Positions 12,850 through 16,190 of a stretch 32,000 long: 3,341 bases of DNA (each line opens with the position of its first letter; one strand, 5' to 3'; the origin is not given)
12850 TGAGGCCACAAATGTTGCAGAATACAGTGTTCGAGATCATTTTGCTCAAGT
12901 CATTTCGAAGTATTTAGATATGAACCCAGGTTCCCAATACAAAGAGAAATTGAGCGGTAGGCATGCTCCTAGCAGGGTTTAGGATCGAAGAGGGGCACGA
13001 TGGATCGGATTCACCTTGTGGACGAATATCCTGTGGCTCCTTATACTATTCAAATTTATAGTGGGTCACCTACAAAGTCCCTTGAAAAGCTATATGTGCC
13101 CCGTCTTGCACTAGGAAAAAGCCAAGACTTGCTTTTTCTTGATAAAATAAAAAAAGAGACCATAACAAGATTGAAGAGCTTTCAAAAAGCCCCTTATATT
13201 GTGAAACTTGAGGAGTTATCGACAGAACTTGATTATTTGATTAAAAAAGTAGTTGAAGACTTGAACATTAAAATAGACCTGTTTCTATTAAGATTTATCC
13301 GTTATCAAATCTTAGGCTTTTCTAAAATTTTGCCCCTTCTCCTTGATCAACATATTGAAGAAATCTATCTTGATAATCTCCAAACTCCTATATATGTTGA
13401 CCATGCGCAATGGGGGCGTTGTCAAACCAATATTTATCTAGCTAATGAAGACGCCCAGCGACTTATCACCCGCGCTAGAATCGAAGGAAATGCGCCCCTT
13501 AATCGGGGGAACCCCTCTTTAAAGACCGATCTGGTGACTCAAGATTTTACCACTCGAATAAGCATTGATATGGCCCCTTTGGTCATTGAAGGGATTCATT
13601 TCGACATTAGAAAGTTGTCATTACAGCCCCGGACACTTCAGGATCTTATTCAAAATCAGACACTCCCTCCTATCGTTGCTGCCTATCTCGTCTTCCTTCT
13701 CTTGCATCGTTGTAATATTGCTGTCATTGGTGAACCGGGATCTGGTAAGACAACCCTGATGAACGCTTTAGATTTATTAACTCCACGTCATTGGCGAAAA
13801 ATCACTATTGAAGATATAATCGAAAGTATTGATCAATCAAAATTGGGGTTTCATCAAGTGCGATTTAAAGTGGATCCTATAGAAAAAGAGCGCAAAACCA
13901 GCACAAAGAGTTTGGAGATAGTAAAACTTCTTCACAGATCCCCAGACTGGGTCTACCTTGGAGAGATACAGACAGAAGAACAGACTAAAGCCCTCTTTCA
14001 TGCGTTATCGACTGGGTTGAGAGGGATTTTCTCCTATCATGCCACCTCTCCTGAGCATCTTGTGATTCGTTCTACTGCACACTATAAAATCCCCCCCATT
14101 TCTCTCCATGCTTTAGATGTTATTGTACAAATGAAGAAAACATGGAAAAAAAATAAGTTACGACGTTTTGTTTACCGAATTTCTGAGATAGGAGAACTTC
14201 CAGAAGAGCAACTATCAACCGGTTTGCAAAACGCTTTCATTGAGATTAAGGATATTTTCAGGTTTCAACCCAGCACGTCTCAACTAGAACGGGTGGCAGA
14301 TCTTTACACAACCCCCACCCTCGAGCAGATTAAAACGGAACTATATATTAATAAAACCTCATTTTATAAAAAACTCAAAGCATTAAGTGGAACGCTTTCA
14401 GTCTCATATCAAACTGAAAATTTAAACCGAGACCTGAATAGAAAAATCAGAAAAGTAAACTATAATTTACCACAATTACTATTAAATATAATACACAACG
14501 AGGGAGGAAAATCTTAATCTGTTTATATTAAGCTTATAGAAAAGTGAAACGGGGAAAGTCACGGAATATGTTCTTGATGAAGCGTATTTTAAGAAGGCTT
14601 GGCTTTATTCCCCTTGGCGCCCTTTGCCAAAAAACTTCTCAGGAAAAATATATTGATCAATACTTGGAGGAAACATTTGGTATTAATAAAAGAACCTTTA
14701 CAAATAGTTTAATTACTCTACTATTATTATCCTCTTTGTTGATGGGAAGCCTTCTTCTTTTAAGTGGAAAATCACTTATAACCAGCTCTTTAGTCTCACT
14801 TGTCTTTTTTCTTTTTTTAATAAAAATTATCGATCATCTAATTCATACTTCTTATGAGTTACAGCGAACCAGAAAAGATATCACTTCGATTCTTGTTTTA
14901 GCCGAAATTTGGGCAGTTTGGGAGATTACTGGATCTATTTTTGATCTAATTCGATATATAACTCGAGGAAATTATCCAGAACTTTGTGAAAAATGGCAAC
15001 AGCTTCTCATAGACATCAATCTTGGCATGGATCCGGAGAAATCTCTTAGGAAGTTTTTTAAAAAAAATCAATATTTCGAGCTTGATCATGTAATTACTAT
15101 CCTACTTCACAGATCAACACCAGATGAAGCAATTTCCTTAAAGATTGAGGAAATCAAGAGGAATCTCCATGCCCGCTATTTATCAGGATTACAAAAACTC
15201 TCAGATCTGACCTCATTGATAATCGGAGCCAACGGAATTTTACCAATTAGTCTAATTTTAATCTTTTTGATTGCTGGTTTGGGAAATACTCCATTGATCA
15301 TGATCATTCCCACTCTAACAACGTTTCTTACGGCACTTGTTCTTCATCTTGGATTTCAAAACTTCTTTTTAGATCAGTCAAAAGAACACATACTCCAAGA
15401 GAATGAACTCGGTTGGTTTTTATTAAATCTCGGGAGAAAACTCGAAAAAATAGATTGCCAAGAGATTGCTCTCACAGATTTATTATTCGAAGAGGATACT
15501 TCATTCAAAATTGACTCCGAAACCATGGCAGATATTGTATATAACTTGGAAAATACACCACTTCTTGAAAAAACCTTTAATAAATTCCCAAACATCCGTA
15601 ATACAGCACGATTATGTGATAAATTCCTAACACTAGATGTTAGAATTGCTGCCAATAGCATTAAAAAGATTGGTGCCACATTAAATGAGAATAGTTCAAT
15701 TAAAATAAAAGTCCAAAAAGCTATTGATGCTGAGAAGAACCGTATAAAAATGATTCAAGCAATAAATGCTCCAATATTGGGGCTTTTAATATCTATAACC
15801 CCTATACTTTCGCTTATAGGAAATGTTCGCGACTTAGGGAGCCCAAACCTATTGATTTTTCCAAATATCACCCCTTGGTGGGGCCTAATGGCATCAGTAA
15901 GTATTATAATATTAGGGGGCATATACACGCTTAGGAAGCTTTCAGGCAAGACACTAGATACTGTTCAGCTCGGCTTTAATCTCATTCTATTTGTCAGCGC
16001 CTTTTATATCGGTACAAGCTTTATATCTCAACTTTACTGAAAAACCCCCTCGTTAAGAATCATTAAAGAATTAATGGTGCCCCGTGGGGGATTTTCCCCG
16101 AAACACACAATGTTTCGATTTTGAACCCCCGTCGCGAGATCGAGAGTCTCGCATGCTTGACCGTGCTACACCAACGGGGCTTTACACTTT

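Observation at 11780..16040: Pilin-less three-gene module: divergent TFB paralog + FlaI/PilB-like ATPase + FlaJ/PilC-like membrane protein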

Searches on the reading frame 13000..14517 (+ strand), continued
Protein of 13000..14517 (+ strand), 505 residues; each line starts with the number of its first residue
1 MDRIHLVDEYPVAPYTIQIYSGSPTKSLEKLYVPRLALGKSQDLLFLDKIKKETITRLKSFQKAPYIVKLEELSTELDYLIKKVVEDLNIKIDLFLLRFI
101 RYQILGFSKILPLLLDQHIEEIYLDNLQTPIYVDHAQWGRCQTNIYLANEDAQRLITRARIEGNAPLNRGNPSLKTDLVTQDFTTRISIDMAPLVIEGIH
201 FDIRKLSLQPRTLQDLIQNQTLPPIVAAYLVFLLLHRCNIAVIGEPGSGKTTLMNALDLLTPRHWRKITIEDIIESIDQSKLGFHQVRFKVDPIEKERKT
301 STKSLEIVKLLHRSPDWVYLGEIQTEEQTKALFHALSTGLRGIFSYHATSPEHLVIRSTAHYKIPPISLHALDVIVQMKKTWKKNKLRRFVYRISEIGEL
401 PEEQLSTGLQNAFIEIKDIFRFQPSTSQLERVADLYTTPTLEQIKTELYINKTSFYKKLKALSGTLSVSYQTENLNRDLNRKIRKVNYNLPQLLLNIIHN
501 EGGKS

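Call 31: find_encoding_contigs(protein=P0066, flank=10000, max_places=2)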
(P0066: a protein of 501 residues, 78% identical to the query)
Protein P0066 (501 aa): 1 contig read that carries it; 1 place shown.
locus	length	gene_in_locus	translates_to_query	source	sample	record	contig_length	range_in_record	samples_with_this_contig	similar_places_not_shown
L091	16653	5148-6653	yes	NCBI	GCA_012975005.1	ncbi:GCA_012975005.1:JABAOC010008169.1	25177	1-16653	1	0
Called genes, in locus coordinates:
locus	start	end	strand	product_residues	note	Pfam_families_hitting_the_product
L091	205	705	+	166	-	PF00327:Ribosomal_L30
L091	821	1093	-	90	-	PF14894:Lsm_C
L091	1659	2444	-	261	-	PF09754:PAC2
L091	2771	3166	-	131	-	-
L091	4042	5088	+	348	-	-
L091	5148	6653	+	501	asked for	PF00437:T2SSE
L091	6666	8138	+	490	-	-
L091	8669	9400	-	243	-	PF00588:SpoU_methylase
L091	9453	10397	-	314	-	PF00398:RrnaAD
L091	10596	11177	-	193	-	PF04919:DUF655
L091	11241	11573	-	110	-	PF03874:RNA_pol_Rpb4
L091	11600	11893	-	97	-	PF01157:Ribosomal_L21e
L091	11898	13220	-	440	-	PF22023:Pus10_THUMP_arc, PF21238:Pus10_C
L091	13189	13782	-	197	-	-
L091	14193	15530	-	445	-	PF02881:SRP54_N, PF13191:AAA_16 (weak), PF06414:Zeta_toxin (weak), PF13401:AAA_22, PF00448:SRP54, PF01656:CbiA, PF02978:SRP_SPB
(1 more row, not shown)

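Call 44: search_solved_structures(query=window:13000-14517:+, max_evalue=0.001, show_alignments=2)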
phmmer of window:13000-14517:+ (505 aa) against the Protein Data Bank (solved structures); distinct sequences matched with E-value up to 0.001: 9.
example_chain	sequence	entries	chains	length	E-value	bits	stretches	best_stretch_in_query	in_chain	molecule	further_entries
2oap_1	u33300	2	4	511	1.6e-31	113.1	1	68-446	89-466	Type II secretion system protein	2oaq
4ii7_A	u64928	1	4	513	7.1e-22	81.3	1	88-399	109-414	FlaI ATPase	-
4ihq_A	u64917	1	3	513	4.7e-21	78.6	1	88-399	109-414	FlaI ATPase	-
8rkd_E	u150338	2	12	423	5.2e-16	62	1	92-359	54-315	Pilus assembly ATPase CpaF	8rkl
8rjf_A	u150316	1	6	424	5.2e-16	61.9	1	92-359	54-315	Pilus assembly ATPase CpaF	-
9e24_A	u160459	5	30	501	8.3e-16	61.3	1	92-359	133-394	CpaF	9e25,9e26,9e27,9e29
2gza_A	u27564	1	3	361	0.0001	24.7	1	235-352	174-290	Type IV secretion system protein VirB11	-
6bge_A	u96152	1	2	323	0.00044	22.6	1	239-357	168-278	VirB11-like protein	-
1g6o_A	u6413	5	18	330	0.00046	22.6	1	239-357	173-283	CAG-ALPHA | virB11 homolog | Cag-alfa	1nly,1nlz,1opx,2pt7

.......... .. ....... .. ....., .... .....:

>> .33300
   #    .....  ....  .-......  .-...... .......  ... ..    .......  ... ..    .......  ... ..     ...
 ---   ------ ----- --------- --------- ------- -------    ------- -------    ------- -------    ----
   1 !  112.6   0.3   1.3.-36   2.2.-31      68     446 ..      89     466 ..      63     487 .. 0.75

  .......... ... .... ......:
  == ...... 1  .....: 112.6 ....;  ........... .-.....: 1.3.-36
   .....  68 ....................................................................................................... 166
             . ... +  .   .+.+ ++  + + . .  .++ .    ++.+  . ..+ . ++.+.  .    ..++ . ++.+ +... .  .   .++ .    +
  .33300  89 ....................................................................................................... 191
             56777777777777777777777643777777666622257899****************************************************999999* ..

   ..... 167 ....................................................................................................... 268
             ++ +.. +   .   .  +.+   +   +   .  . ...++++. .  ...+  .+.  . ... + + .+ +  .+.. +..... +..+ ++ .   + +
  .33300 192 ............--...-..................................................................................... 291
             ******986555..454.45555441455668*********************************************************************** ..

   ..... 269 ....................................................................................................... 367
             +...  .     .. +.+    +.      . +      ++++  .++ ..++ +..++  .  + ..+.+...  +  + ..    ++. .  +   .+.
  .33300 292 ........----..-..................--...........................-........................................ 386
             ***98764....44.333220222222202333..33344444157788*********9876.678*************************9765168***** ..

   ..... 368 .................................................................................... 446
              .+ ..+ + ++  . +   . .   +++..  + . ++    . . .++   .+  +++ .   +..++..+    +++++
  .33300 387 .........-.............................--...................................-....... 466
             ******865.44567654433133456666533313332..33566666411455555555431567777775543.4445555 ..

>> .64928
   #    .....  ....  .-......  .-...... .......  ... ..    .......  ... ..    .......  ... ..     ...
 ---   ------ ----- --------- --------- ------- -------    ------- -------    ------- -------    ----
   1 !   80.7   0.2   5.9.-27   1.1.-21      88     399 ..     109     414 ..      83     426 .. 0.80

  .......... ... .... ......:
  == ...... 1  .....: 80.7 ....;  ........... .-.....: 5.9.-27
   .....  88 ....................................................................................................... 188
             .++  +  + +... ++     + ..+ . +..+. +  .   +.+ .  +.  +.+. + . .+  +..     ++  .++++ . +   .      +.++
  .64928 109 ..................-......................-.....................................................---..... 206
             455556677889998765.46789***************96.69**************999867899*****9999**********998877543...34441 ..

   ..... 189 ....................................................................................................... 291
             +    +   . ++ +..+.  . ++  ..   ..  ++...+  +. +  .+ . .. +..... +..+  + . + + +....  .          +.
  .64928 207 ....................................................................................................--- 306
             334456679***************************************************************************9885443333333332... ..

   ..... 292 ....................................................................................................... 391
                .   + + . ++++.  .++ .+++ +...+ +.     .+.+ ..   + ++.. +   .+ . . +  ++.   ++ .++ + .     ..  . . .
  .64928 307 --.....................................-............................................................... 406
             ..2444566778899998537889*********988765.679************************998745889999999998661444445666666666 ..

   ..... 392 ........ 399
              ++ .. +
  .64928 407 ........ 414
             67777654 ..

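Call 96: search_protein_families(library=phrogs, proteins=[window:13000-14517:+], max_evalue=0.001)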
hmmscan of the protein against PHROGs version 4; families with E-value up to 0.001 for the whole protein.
window:13000-14517:+ (505 aa): 1 family
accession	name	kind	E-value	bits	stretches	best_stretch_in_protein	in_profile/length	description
phrog_19065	-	unknown function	0.00077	19.2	0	242-357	236-354/522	-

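Call 100: search_protein_families(library=padloc, proteins=[window:13000-14517:+], max_evalue=0.001)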
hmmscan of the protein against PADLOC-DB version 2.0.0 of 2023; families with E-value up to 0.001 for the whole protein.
window:13000-14517:+ (505 aa): 1 family
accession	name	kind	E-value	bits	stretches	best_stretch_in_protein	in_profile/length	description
PDLC04140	mad8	-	0.00044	17.9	1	239-281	29-67/314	mads_8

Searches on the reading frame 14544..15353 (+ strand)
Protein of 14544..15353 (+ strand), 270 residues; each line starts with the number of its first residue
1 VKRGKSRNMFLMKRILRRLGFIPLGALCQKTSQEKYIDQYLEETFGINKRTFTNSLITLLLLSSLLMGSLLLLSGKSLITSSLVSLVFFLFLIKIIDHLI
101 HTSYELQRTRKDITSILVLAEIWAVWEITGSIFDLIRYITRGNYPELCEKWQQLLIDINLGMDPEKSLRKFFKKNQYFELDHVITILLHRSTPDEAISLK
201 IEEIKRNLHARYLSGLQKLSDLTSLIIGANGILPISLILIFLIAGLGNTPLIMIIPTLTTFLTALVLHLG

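Call 73: search_protein_families(library=pfam, alignment_id=A3, max_evalue=0.1)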
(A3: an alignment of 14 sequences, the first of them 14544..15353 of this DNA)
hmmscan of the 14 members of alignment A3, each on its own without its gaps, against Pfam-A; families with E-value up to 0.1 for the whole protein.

A. member 1, window:14544-15353:+ (270 aa): 0 families

B. families by the number of members that match (of 14 scanned): 5 families
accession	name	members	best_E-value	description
PF20990.2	DUF2207_C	7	0.0016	Predicted membrane protein (DUF2207) C-terminal domain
PF00482.28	T2SSF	6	6.1e-06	Type II secretion system (T2SS), protein F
PF04899.17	MbeD_MobD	1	0.00044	MbeD/MobD like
PF09971.14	DUF2206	1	0.025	Predicted membrane protein (DUF2206)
PF09685.15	DUF4870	1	0.027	Domain of unknown function (DUF4870)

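Call 76: search_solved_structures(query=A3, max_evalue=1)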
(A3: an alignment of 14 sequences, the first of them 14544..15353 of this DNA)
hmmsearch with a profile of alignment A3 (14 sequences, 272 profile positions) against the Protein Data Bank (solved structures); distinct sequences matched with E-value up to 1: 3.
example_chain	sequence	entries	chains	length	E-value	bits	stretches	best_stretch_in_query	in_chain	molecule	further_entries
8j07_c3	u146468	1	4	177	0.35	13.4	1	152-216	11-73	DPY30 domain-containing protein 2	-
2pmz_N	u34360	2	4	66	0.42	13.1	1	137-161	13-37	DNA-directed RNA polymerase subunit N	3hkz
2waq_N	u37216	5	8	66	0.89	12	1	137-161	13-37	DNA-DIRECTED RNA POLYMERASE RPO10 SUBUNIT | DNA-DIRECTED RNA POLYMERASE SUBUNIT N | DNA-DIRECTED RNA POLYMERASE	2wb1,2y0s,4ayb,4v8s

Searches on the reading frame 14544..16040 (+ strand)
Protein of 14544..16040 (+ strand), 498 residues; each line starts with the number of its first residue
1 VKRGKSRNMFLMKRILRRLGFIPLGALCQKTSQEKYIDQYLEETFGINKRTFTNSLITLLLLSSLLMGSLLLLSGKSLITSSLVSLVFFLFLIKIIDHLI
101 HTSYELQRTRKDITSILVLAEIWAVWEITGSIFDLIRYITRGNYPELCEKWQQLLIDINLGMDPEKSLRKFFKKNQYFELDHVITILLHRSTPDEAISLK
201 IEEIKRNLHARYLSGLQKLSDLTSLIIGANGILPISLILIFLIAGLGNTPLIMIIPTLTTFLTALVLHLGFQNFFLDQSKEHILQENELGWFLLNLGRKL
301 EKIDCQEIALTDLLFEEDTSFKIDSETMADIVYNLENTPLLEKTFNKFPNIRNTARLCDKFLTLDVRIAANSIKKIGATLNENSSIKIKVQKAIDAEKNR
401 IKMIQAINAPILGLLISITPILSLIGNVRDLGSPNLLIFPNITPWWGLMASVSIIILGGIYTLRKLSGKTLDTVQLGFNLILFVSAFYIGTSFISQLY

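Call 3: search_protein_families(library=pfam, proteins=[window:14544-16040:+], max_evalue=1)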
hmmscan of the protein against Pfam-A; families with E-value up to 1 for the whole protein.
window:14544-16040:+ (498 aa): 0 families

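Call 4: search_protein_families(library=ncbifam, proteins=[window:14544-16040:+], max_evalue=1)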
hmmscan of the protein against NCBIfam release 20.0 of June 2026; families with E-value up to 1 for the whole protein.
window:14544-16040:+ (498 aa): 0 families

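Call 82: predict_structure(protein=window:14544-16040:+)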
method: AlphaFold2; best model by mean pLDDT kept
length: 498 residues; sequences in the alignment: 1
mean_pLDDT: 37.8   pTM: 0.20
mean pLDDT of the five models: 37.8, 37.3, 36.0, 35.3, 31.3
residues with pLDDT >= 90: 0; 70-90: 0; 50-70: 12; < 50: 486
segments of 3 or more residues with pLDDT < 50: 1-65, 70-73, 78-169, 171-458, 460-467, 471-498
pLDDT, mean of each block of 10 residues (from residue 1): 41 40 33 40 41 45 49 49 44 43 33 31 33 36 42 43 43 42 34 34 35 35 36 45 47 41 40 35 32 35 29 30 33 36 35 29 27 29 30 32 34 38 37 34 41 46 45 44 45 36
secondary structure, 60 per line:
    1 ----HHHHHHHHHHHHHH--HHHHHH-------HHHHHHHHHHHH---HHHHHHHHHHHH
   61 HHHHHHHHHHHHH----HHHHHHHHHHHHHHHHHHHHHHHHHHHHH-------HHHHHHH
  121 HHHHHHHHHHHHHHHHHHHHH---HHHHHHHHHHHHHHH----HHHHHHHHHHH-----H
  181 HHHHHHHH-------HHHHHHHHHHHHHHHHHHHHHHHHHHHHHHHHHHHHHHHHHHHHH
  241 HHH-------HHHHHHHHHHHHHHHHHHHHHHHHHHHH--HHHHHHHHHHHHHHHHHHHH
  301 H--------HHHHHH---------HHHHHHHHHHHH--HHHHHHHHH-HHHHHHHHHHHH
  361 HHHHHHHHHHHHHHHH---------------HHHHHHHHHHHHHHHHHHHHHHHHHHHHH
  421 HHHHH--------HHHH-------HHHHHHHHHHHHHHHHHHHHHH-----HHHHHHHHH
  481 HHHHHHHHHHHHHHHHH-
elements in order: H5-18 H21-26 H34-45 H49-73 H78-106 H114-141 H145-159 H164-174 H180-188 H196-243 H251-278 H281-301 H310-315 H325-336 H339-347 H349-376 H392-425 H434-437 H445-466 H472-497

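Call 96: search_protein_families(library=phrogs, proteins=[window:14544-16040:+], max_evalue=0.001)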
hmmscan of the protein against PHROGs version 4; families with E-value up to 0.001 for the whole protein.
window:14544-16040:+ (498 aa): 0 families

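Call 100: search_protein_families(library=padloc, proteins=[window:14544-16040:+], max_evalue=0.001)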
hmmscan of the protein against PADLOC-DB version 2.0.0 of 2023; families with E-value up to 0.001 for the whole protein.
window:14544-16040:+ (498 aa): 0 families

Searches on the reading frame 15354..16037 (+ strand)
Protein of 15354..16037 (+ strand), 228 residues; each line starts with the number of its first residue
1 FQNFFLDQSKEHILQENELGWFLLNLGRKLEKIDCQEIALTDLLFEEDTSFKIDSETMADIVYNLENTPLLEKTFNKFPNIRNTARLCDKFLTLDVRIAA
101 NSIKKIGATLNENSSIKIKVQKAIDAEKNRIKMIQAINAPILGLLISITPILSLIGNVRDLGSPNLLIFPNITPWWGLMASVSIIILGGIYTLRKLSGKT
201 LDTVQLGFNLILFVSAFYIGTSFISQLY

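Call 74: search_protein_families(library=pfam, alignment_id=A4, max_evalue=0.1)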
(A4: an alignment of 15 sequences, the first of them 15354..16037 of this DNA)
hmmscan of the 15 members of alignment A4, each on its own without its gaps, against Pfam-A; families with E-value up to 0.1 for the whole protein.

A. member 1, window:15354-16037:+ (228 aa): 0 families

B. families by the number of members that match (of 15 scanned): 7 families
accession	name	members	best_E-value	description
PF00482.28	T2SSF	5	3.1e-05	Type II secretion system (T2SS), protein F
PF12460.14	MMS19_C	1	0.023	RNAPII transcription regulator C-terminal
PF12757.12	Eisosome1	1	0.034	Eisosome protein 1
PF14074.11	DUF4257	1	0.054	Protein of unknown function (DUF4257)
PF01988.24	VIT1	1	0.06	VIT family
PF02800.25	Gp_dh_C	1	0.09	Glyceraldehyde 3-phosphate dehydrogenase, C-terminal domain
PF13376.11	OmdA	1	0.095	Bacteriocin-protection, YdeI or OmpD-Associated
